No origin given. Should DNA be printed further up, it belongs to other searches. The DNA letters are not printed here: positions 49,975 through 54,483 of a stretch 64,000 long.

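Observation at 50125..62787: Tightly packed 12.7-kb same-strand array of mostly unassignable envelope proteins — candidate novel surface glycan/protein-processing system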

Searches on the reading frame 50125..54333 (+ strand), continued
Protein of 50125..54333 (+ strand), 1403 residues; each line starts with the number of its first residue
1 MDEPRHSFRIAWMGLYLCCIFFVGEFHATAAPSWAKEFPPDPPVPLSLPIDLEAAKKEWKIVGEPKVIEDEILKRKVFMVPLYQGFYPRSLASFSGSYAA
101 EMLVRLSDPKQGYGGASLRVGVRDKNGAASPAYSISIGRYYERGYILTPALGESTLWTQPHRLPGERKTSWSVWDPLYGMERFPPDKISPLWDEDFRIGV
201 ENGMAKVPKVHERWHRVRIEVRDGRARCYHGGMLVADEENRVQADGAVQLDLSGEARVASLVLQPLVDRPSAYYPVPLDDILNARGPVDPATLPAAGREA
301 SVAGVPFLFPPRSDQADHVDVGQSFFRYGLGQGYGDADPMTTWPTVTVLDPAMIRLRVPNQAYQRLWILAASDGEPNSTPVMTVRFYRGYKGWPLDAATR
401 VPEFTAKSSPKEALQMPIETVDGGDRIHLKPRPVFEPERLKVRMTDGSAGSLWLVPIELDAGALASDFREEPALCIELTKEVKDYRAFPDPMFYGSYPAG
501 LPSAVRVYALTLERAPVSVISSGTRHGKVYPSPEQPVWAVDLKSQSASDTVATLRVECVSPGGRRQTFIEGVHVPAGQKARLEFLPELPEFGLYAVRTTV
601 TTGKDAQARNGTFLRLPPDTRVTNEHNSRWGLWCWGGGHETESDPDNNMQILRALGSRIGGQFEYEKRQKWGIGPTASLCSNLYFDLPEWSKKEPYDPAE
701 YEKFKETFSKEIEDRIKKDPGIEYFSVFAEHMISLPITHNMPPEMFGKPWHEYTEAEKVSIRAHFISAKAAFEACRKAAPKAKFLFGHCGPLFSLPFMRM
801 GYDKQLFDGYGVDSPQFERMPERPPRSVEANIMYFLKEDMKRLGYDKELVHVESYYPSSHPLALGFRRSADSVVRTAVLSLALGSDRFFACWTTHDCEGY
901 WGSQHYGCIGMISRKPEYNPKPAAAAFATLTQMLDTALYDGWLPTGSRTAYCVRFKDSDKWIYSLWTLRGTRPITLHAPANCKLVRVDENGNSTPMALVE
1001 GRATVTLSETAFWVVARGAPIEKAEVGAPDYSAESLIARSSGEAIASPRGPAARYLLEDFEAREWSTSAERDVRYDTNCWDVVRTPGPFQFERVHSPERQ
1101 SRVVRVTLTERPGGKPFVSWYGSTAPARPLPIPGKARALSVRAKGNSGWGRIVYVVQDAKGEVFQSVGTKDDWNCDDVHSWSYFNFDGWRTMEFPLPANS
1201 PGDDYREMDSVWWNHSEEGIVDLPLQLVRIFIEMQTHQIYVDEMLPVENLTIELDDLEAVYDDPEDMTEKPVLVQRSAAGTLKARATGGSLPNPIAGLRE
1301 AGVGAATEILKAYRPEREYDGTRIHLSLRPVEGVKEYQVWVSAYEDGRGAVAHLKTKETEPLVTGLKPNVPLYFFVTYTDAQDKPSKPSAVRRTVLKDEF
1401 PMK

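Call 34: find_related_loci(query=A2, collection=genome_contigs, flank=10000)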
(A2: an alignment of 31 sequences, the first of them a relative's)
Query A2 (1403 aa) in genome_contigs; peptide patterns used: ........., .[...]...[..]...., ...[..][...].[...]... (x = any residue, [..] = any of these).
94 stretches matched a pattern; 77 encode a relative of the query (tblastn E <= 1e-3); 76 distinct loci.
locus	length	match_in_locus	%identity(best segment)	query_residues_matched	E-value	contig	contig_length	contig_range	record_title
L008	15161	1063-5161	52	13-1403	0e+0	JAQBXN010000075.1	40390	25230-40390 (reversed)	MAG: Planctomycetota bacterium isolate casp150-mb.279 NODE_2575_length_40390_cov_0.328907, whole genome shotgun sequence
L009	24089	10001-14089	50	7-1403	0e+0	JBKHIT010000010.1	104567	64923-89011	MAG: Candidatus Brocadiia bacterium isolate D3M15_1 NODE_10_length_104567_cov_15.390443, whole genome shotgun sequence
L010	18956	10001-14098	43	15-1403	0e+0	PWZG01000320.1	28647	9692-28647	MAG: PVC group bacterium isolate T3Sed10_164 T3-Sed10-C2357, whole genome shotgun sequence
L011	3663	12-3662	46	139-1388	0e+0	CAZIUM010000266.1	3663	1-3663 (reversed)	MAG TPA_asm: uncultured Lentisphaerales bacterium isolate binchicken_co139_152 genome assembly, contig: NODE_65692_lengt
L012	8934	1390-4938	44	185-1403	0e+0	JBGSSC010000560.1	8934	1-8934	MAG: Terrimicrobiaceae bacterium isolate JTS-AC373 k141_442431, whole genome shotgun sequence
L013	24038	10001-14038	42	47-1403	0e+0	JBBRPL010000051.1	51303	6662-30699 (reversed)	MAG: Chthoniobacterales bacterium isolate La1_metabat2.436 LA1C_B2.436_k141_315399L_51303_cov_13.0000, whole genome shot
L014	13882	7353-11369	41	47-1403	0e+0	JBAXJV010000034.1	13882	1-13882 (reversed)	MAG: bacterium isolate ELA384 MAG384_34, whole genome shotgun sequence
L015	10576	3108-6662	45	182-1387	0e+0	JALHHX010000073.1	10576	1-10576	MAG: Lentisphaerae bacterium isolate 5-aug_S3_014 scaffold_2235, whole genome shotgun sequence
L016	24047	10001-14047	41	42-1403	0e+0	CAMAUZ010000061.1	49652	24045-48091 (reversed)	MAG: Akkermansia muciniphila isolate AH-24oct19-276 genome assembly, contig: AH-24oct19-C1300, whole genome shotgun sequ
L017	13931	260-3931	43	9-1283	0e+0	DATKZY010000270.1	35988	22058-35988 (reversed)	MAG TPA_asm: Planctomycetota bacterium isolate SMAG_U14257 k141_3199493, whole genome shotgun sequence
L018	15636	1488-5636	39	48-1403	0e+0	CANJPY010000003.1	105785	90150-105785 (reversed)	MAG: Chthoniobacteraceae bacterium isolate RH-23may17-410 genome assembly, contig: RH-23may17-C1296, whole genome shotgu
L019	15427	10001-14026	40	41-1403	0e+0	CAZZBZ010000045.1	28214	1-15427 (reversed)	MAG TPA_asm: uncultured Verrucomicrobiota bacterium isolate SRP272421_co2_287 genome assembly, contig: NODE_3997_length_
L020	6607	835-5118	39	5-1403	0e+0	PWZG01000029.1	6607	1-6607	MAG: PVC group bacterium isolate T3Sed10_164 T3-Sed10-C31711, whole genome shotgun sequence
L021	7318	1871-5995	39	48-1403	0e+0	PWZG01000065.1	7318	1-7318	MAG: PVC group bacterium isolate T3Sed10_164 T3-Sed10-C27156, whole genome shotgun sequence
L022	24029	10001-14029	41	47-1403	0e+0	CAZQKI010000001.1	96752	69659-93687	MAG TPA_asm: uncultured Lentisphaerales bacterium isolate SRP272421_co1_165 genome assembly, contig: NODE_223_length_967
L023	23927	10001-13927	39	48-1403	0e+0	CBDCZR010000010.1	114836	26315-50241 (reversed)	MAG: Verrucomicrobiales bacterium isolate ebcf22be-f88e-47d8-90e1-f5a57b2b345f genome assembly, contig: contig_10, whole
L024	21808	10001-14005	39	40-1403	0e+0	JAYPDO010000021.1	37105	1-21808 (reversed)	MAG: Opitutia bacterium isolate 139580_S181_metabat_bins_sspec.tsv.146 NODE_1020_length_37105_cov_4.648259, whole genome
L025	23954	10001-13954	40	59-1403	0e+0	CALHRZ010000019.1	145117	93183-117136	MAG: uncultured bacterium isolate N1_Bin_METABAT__65_1 genome assembly, contig: c_000000603624, whole genome shotgun seq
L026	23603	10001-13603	44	176-1403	0e+0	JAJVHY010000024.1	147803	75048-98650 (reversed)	MAG: Verrucomicrobiia bacterium isolate Bin_23R c_000000000544, whole genome shotgun sequence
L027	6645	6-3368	41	300-1403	0e+0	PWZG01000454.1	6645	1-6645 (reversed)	MAG: PVC group bacterium isolate T3Sed10_164 T3-Sed10-C31433, whole genome shotgun sequence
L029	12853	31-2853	45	471-1403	0e+0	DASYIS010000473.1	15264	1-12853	MAG TPA_asm: Chthoniobacteraceae bacterium isolate SMAG_U4275 k141_1614619, whole genome shotgun sequence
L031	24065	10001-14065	41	42-1403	0e+0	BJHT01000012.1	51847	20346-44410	Verrucomicrobiota bacterium LBMAG_Verrucomicrobia_hypo.bin2 DNA, sequence012, whole genome shotgun sequence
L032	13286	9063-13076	35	59-1403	0e+0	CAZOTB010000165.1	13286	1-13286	MAG TPA_asm: uncultured Verrucomicrobiota bacterium isolate binchicken_co107_139 genome assembly, contig: NODE_10868_len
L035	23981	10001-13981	32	57-1403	0e+0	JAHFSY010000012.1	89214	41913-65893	MAG: Verrucomicrobia bacterium isolate nzgw608 NODE_148_length_89215_cov_4.867926, whole genome shotgun sequence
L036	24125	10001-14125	32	13-1403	0e+0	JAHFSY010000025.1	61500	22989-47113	MAG: Verrucomicrobia bacterium isolate nzgw608 NODE_255_length_61501_cov_5.093874, whole genome shotgun sequence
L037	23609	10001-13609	33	192-1403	0e+0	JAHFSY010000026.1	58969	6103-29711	MAG: Verrucomicrobia bacterium isolate nzgw608 NODE_274_length_58970_cov_4.715373, whole genome shotgun sequence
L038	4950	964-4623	33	192-1403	0e+0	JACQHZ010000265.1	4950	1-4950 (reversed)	MAG: Verrucomicrobia bacterium isolate NC_groundwater_1112_Ag_S2p5_58_80 S_2p5_S6_coassembly_k141_2536277, whole genome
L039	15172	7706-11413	34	187-1403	0e+0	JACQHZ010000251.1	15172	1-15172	MAG: Verrucomicrobia bacterium isolate NC_groundwater_1112_Ag_S2p5_58_80 S_2p5_S6_coassembly_k141_2475451, whole genome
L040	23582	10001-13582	32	175-1403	0e+0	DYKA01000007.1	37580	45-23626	MAG TPA_asm: Vermiphilus sp. isolate SulCav_AS07-7_2_40_16 SulCav_AS07_7_988_length_37580_cov_10_345636, whole genome sh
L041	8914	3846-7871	31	41-1403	0e+0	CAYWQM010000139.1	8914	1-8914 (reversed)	MAG TPA_asm: uncultured Lentisphaerales bacterium isolate SRP092796_co3_879 genome assembly, contig: NODE_18080_length_8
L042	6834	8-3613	34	190-1403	0e+0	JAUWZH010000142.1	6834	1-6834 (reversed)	MAG: Candidatus Brocadiaceae bacterium isolate CSMAG_2731 CSMAG_2731_k141_1116342_length_6834_cov_6.0000, whole genome s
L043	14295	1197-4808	33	187-1403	0e+0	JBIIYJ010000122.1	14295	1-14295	MAG: Kiritimatiellia bacterium isolate ME2005-09-19_3300034101_group2_bin229 Rohwer_bin2517_scaffold_3320_c1, whole geno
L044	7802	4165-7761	33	190-1403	0e+0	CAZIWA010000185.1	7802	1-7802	MAG TPA_asm: uncultured Phycisphaeraceae bacterium isolate SRP193066_co1_98 genome assembly, contig: NODE_8157_length_78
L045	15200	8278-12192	32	114-1403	0e+0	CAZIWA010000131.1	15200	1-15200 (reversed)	MAG TPA_asm: uncultured Phycisphaeraceae bacterium isolate SRP193066_co1_98 genome assembly, contig: NODE_3656_length_15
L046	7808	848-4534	32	190-1403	0e+0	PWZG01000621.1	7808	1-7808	MAG: PVC group bacterium isolate T3Sed10_164 T3-Sed10-C24495, whole genome shotgun sequence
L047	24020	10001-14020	42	29-1403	0e+0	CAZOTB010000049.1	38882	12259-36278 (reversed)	MAG TPA_asm: uncultured Verrucomicrobiota bacterium isolate binchicken_co107_139 genome assembly, contig: NODE_2604_leng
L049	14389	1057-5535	31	39-1403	0e+0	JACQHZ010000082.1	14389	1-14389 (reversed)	MAG: Verrucomicrobia bacterium isolate NC_groundwater_1112_Ag_S2p5_58_80 S_2p5_S6_coassembly_k141_933952, whole genome s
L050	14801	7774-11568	30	103-1403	2e-179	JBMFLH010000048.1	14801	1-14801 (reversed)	MAG: Candidatus Ratteibacteria bacterium isolate KM4336-44 NODE_1547_length_14801_cov_5.884375, whole genome shotgun seq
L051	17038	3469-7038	33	187-1403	2e-179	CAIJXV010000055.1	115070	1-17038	uncultured bacterium isolate Loclat_bin-05825 genome assembly, contig: bin-05825:055/124, whole genome shotgun sequence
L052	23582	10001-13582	31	175-1403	0e+0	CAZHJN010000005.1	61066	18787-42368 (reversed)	MAG TPA_asm: uncultured bacterium isolate SRP098346_co1_153 genome assembly, contig: NODE_171_length_61066_cov_11.979528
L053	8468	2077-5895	30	97-1403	4e-178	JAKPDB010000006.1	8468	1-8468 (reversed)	MAG: bacterium isolate JPMR_maxbin.046 k141_135538, whole genome shotgun sequence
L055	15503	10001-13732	33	145-1403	2e-172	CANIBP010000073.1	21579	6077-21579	MAG: Verrucomicrobiaceae bacterium isolate RE-9nov16-393 genome assembly, contig: RE-9nov16-C4743, whole genome shotgun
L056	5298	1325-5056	33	145-1403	1e-176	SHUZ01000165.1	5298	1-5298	MAG: Acidimicrobiia bacterium isolate Baikal-deep-G23 BACOMB-C70789, whole genome shotgun sequence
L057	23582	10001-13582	32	175-1403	0e+0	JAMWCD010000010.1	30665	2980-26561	MAG: Candidatus Omnitrophota bacterium isolate DRTY-6.bins.152.201705 NODE_3622_length_30665_cov_12.2371, whole genome s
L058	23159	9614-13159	33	182-1403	2e-149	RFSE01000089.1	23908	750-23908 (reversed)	MAG: Proteobacteria bacterium isolate WB4_2_1501 contig_100_88, whole genome shotgun sequence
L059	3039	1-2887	35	447-1403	2e-156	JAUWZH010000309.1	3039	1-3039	MAG: Candidatus Brocadiaceae bacterium isolate CSMAG_2731 CSMAG_2731_k141_939928_length_3039_cov_6.0000, whole genome sh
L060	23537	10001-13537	30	182-1403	2e-139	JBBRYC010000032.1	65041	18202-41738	MAG: Chthoniobacterales bacterium isolate La5_metabat2.013 La5_metabat2.013_K_990848_L_65041_cov_16.1393, whole genome s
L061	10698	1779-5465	33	150-1403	0e+0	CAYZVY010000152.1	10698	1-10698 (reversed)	MAG TPA_asm: uncultured Verrucomicrobiota bacterium isolate SRP272421_co1_293 genome assembly, contig: NODE_20720_length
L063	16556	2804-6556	37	186-1403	6e-134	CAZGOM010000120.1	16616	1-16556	MAG TPA_asm: uncultured Phycisphaeraceae bacterium isolate SRP193066_co1_210 genome assembly, contig: NODE_3309_length_1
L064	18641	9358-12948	29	182-1403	3e-132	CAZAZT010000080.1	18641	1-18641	MAG TPA_asm: uncultured Chthoniobacteraceae bacterium isolate SRP193358_co1_587 genome assembly, contig: NODE_7528_lengt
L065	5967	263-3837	35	188-1403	4e-133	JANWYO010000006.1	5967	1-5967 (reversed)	MAG: Gemmataceae bacterium isolate SKYG72 k141_498763, whole genome shotgun sequence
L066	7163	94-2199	35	689-1403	1e-128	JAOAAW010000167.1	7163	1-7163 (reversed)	MAG: bacterium isolate SKW160 k141_760071, whole genome shotgun sequence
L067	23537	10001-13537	30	182-1403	3e-141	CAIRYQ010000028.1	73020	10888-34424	MAG: uncultured Spartobacteria bacterium isolate Umea3_bin-0475 genome assembly, contig: bin-0475:028/129, whole genome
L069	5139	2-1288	49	970-1403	4e-115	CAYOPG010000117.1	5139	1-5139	MAG TPA_asm: uncultured Lentisphaerales bacterium isolate binchicken_co39_454 genome assembly, contig: NODE_33994_length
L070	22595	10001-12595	30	529-1403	1e-130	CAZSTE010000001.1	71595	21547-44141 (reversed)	MAG TPA_asm: uncultured bacterium isolate binchicken_co14_101 genome assembly, contig: NODE_498_length_71595_cov_7.77598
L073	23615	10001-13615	30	182-1403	2e-137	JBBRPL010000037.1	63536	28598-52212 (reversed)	MAG: Chthoniobacterales bacterium isolate La1_metabat2.436 LA1C_B2.436_k141_1701955L_63536_cov_14.0629, whole genome sho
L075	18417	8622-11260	40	251-1403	4e-155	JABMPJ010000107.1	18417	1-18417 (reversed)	MAG: Lentisphaerae bacterium isolate bin.508 k141_3229901, whole genome shotgun sequence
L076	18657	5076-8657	31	175-1403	0e+0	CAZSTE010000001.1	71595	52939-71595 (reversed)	MAG TPA_asm: uncultured bacterium isolate binchicken_co14_101 genome assembly, contig: NODE_498_length_71595_cov_7.77598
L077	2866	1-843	43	1122-1403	5e-64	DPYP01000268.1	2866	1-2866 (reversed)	MAG TPA_asm: Lentisphaeria bacterium isolate UBA8228 contig_12061, whole genome shotgun sequence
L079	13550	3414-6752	29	250-1403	1e-126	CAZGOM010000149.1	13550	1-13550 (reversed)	MAG TPA_asm: uncultured Phycisphaeraceae bacterium isolate SRP193066_co1_210 genome assembly, contig: NODE_4177_length_1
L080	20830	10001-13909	28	46-1403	2e-127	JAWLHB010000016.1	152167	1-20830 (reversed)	MAG: Lentisphaeria bacterium isolate 30dZY2.bin.23 NODE_225_length_152167_cov_11.363370, whole genome shotgun sequence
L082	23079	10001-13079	44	343-1403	5e-85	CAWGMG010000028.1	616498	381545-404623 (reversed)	MAG: uncultured Verrucomicrobiae bacterium isolate MFD01213.bin.2.156 genome assembly, contig: contig_6336, whole genome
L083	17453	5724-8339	28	350-1260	2e-79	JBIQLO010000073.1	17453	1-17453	MAG: Planctomycetaceae bacterium isolate mag.53g NODE_2095_length_17453, whole genome shotgun sequence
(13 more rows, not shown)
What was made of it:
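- A family: 76 genome loci across Planctomycetota, Verrucomicrobiota, Lentisphaerota, Kiritimatiellia and Omnitrophota, with several copies per genome, which is CAZyme-like behaviour (call 34).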

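Call 38: find_encoding_contigs(protein=P0004, flank=10000, max_places=1)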
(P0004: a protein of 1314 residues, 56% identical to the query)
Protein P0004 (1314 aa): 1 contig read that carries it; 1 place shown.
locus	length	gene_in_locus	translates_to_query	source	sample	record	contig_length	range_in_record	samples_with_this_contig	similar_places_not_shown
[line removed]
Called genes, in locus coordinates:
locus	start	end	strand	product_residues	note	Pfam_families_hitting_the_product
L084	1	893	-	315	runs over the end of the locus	PF00535:Glycos_transf_2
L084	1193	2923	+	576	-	PF01368:DHH, PF02272:DHHA1, PF17768:RecJ_OB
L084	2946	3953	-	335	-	PF08443:RimK, PF02655:ATP-grasp_3 (weak), PF02955:GSH-S_ATP (weak)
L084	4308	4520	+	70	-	PF01165:Ribosomal_S21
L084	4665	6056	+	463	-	PF26686:DUF8575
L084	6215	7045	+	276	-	PF00072:Response_reg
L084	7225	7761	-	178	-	-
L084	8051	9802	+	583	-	PF20446:ABC_N, PF09818:ABC_ATPase, PF21117:MRB1590_C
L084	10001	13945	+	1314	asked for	-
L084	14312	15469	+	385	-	PF01120:Alpha_L_fucos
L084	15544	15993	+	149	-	PF13581:HATPase_c_2, PF02518:HATPase_c (weak)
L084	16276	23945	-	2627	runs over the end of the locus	PF07719:TPR_2 (faint), PF12895:ANAPC3 (faint), PF13432:TPR_16 (weak), PF13432:TPR_16, PF13424:TPR_12 (weak), PF22633:F5_F8_type_C_2 (weak), PF13174:TPR_6 (weak), PF13525:YfiO, +10 more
